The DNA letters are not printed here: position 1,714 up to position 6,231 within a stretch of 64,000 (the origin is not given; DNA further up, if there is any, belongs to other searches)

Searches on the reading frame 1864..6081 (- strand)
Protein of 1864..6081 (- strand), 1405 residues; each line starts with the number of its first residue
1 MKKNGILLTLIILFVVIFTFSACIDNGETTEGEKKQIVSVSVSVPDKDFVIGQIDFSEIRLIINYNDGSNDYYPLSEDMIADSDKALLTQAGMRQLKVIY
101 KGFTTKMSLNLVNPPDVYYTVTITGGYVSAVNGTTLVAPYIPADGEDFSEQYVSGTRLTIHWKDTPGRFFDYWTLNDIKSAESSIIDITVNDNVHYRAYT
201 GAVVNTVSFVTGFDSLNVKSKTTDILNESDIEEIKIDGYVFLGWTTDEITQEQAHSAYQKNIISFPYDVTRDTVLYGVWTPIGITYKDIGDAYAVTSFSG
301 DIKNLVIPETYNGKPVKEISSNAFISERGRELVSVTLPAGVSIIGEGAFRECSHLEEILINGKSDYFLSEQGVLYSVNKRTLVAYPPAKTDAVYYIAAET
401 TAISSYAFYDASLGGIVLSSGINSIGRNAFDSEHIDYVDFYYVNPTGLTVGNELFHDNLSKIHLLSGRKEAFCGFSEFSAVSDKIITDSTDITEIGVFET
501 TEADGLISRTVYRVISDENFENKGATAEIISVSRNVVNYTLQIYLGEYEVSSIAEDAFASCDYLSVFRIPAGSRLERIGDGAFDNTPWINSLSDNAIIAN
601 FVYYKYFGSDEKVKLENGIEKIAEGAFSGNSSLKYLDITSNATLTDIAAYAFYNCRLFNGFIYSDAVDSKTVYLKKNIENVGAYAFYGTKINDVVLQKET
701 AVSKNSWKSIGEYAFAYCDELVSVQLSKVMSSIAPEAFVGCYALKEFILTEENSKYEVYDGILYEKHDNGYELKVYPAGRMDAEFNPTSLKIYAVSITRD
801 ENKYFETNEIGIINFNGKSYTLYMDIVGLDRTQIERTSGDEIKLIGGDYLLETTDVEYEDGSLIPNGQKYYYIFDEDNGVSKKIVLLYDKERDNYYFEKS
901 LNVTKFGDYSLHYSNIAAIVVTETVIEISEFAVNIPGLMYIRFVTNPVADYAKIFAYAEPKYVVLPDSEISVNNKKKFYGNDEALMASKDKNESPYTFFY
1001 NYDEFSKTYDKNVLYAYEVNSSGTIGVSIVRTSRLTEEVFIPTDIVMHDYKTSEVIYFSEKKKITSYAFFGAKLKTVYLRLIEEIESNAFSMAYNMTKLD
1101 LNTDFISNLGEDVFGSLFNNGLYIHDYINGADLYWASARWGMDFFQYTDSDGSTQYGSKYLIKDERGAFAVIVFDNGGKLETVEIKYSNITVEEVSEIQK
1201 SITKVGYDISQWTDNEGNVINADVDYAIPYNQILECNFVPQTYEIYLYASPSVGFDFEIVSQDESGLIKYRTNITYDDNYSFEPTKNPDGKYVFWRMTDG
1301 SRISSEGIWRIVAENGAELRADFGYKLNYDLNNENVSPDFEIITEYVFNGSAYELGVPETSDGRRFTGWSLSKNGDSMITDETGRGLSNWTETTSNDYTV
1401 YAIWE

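Call 10: search_protein_families(library=pfam, proteins=[window:1864-6081:-], max_evalue=0.001)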
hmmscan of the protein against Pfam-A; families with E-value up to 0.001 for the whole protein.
window:1864-6081:- (1405 aa): 4 families
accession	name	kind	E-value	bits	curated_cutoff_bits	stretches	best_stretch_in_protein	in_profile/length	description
PF13306.12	LRR_5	-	1.2e-43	148.4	27.7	4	670-754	37-113/127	BspA type Leucine rich repeat region (6 copies)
PF13855.12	LRR_8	-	1.9e-10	40.8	27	1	617-655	11-48/61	Leucine rich repeat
PF09479.16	Flg_new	-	0.00015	22.3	27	0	1325-1402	1-64/65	Listeria-Bacteroides repeat domain (List_Bact_rpt)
PF18998.6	Flg_new_2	-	0.00025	21.4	23.6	0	149-198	16-67/73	Divergent InlB B-repeat domain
